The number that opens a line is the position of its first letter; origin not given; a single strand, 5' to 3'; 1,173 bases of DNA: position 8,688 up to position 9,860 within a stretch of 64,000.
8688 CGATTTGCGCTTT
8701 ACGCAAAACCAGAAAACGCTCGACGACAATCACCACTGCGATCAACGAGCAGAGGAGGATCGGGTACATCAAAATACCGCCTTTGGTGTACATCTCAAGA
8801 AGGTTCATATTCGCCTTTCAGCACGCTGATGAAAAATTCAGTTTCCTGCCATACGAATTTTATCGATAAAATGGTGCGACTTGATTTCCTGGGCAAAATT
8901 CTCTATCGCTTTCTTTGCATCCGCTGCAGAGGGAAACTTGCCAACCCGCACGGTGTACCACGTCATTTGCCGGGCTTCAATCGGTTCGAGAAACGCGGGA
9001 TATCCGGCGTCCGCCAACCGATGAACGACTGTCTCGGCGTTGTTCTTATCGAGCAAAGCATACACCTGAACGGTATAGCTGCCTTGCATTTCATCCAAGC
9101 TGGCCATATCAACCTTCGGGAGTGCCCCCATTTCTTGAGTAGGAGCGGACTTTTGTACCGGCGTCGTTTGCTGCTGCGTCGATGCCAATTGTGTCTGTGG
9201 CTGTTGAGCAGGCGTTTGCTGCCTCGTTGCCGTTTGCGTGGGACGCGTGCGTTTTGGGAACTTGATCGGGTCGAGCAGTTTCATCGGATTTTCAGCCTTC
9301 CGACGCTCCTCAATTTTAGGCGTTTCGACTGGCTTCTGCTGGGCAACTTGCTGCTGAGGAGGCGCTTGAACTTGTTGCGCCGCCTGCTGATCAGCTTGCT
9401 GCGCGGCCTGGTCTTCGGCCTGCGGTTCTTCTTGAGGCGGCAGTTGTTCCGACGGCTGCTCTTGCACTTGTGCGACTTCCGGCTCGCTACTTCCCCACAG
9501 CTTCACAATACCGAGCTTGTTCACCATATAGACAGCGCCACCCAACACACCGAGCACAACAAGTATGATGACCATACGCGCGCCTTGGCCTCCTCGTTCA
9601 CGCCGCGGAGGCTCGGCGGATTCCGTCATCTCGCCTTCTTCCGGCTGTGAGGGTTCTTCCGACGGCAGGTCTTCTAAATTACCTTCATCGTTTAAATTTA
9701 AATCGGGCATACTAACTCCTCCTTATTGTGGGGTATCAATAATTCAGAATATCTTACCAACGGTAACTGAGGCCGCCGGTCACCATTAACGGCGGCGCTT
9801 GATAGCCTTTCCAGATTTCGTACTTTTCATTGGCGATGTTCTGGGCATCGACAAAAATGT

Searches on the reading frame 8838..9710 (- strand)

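Call 86: search_protein_families(library=pfam, proteins=[window:8838-9710:-], max_evalue=0.0001)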
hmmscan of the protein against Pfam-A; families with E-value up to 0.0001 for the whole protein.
window:8838-9710:- (290 aa): 1 family
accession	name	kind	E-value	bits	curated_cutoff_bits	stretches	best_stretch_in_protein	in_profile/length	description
PF05036.18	SPOR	-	1.6e-13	51.2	21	1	210-273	3-65/76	SPOR domain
